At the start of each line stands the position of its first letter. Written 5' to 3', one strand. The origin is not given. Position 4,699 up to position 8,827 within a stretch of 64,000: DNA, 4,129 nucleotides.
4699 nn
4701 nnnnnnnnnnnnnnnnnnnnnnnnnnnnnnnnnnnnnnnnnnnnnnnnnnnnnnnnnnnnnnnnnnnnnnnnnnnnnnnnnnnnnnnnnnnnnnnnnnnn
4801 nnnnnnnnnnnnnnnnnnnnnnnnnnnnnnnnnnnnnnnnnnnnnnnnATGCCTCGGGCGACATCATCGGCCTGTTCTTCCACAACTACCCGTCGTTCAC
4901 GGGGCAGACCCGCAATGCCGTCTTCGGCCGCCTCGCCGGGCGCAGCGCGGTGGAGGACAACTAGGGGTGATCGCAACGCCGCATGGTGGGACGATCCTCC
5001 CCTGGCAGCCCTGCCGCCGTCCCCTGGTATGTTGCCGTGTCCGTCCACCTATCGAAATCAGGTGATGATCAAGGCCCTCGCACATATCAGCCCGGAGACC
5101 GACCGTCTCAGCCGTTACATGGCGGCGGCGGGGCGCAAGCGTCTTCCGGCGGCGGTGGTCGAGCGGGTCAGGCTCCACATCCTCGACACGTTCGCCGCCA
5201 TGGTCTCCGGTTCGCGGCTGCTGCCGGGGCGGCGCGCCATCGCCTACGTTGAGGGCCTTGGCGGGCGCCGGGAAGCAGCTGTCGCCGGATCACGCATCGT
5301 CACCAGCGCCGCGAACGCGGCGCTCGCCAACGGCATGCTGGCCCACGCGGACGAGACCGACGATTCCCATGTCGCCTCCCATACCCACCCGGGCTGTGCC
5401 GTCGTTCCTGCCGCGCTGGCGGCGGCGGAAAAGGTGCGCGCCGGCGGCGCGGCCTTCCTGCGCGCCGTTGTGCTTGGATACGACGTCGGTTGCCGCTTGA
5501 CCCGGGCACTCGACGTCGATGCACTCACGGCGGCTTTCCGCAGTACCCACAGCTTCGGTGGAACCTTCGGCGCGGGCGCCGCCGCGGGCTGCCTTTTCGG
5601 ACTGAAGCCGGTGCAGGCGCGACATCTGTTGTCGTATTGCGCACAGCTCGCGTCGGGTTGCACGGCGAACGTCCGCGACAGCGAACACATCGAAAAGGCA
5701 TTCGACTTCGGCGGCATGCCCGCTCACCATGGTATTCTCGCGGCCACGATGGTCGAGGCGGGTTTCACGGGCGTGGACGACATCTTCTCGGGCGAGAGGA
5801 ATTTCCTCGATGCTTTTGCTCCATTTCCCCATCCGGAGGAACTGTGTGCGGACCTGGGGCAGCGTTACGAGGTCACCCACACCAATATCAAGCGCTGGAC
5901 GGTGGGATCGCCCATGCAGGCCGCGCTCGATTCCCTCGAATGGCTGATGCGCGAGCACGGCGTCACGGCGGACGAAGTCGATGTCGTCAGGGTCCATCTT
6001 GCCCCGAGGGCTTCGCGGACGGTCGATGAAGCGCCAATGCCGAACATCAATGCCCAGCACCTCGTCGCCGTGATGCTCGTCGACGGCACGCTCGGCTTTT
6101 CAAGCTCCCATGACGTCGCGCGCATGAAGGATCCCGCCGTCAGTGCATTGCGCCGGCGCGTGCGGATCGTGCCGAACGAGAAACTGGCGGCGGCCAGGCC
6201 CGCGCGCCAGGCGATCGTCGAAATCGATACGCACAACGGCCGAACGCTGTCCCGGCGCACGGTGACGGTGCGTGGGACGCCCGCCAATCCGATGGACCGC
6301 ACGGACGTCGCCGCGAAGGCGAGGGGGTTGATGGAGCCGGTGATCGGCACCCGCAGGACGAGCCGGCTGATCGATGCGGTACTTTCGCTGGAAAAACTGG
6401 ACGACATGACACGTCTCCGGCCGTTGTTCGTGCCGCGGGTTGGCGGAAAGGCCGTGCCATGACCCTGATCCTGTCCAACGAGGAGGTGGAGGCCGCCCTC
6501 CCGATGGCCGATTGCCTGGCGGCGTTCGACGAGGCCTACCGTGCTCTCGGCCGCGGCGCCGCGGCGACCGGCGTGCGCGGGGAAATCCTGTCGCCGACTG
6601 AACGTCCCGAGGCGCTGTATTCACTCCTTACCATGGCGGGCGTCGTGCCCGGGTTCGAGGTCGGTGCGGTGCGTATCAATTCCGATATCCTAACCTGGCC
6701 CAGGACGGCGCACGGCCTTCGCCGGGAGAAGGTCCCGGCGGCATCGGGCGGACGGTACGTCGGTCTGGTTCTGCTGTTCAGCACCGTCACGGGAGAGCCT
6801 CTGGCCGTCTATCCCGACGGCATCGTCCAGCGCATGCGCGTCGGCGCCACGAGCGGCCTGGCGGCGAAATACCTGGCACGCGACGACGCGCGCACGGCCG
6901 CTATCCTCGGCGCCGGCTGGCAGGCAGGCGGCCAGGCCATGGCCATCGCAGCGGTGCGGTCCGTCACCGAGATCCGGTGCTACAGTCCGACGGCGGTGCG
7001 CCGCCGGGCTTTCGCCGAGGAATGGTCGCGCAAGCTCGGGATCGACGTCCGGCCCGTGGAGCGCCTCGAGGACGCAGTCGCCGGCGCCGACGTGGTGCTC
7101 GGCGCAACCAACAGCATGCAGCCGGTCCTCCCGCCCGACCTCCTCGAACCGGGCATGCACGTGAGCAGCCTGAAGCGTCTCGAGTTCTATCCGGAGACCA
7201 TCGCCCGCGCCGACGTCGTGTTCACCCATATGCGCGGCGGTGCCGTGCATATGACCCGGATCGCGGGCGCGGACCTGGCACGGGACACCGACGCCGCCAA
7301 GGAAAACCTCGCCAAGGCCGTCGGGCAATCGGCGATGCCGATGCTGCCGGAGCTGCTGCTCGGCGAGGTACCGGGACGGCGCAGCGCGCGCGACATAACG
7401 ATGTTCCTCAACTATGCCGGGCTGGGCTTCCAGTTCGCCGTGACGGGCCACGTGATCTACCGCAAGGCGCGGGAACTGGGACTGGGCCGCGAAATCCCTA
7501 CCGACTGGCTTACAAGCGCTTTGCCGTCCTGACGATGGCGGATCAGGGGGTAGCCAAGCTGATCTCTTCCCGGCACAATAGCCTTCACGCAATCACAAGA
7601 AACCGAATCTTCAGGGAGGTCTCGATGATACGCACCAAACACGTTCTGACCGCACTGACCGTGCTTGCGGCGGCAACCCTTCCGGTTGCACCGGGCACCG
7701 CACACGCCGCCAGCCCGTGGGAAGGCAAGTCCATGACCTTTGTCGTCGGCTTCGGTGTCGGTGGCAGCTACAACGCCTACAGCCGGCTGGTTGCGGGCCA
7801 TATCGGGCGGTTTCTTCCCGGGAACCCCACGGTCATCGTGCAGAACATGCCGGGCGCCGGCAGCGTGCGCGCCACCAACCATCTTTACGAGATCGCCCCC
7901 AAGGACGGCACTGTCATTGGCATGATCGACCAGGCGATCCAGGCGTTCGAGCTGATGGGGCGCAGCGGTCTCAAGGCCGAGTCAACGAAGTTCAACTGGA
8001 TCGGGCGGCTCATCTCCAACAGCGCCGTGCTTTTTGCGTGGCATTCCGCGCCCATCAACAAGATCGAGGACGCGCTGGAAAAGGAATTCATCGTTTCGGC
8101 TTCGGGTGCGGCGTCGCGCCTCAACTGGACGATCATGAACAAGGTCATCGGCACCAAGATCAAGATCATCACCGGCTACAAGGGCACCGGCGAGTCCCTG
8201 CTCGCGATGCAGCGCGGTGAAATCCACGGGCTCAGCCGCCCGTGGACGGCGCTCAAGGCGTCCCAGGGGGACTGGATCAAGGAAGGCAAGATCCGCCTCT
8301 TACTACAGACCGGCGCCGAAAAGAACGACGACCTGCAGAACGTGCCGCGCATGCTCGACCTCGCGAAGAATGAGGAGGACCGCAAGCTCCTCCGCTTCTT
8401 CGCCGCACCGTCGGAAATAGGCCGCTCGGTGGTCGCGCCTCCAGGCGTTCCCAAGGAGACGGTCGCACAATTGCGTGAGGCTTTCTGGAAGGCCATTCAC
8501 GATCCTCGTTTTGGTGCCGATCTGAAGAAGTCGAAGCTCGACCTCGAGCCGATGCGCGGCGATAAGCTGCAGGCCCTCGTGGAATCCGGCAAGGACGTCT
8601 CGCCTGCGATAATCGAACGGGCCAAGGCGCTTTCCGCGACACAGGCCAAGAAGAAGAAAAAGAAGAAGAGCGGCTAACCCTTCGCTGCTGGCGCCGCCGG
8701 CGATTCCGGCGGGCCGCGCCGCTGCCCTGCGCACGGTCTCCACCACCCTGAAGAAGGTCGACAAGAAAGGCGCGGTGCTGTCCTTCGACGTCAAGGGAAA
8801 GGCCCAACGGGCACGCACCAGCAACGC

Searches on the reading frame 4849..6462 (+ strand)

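Call 31: search_protein_families(library=pfam, proteins=[window:4849-6462:+])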
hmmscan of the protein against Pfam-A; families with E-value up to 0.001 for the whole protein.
window:4849-6462:+ (537 aa): 2 families
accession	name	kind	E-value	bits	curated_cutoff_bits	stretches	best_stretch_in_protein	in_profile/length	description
PF03972.19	MmgE_PrpD_N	-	5.3e-49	167.1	32.1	1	86-325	2-237/244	MmgE/PrpD N-terminal domain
PF19305.4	MmgE_PrpD_C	-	1.3e-26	93.9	32.1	1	355-514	6-171/173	MmgE/PrpD C-terminal domain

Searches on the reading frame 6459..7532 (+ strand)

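Call 31: search_protein_families(library=pfam, proteins=[window:6459-7532:+])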
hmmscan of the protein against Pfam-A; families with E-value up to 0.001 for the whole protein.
window:6459-7532:+ (357 aa): 2 families
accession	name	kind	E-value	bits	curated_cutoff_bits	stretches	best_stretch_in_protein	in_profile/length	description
PF02423.21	OCD_Mu_crystall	-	1.3e-36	126.6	24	1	100-339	85-312/314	Ornithine cyclodeaminase/mu-crystallin family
PF01488.26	Shikimate_DH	-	3.5e-05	24.3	24.3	1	135-235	3-101/138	Shikimate / quinate 5-dehydrogenase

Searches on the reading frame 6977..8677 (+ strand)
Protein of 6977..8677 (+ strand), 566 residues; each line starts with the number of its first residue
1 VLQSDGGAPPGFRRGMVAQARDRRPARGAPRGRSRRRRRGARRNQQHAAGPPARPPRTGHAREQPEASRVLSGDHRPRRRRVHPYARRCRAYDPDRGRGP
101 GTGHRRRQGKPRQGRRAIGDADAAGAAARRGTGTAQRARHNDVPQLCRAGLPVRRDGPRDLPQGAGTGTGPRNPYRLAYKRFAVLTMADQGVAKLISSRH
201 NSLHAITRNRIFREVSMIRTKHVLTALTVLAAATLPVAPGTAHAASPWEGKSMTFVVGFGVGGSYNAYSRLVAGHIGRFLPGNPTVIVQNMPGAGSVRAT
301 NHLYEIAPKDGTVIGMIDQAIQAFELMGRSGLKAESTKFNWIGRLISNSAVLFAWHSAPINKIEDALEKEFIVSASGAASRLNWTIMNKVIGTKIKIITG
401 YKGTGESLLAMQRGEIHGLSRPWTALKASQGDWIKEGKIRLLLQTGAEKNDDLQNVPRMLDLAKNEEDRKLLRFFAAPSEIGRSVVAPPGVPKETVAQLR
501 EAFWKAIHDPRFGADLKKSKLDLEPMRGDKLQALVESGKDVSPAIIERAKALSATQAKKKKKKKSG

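Call 31: search_protein_families(library=pfam, proteins=[window:6977-8677:+])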
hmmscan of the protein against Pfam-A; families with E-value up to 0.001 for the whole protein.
window:6977-8677:+ (566 aa): 1 family
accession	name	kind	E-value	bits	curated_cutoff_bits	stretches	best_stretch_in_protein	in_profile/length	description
PF03401.19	TctC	-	1.6e-15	57.8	27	1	285-547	16-270/274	Tripartite tricarboxylate transporter family receptor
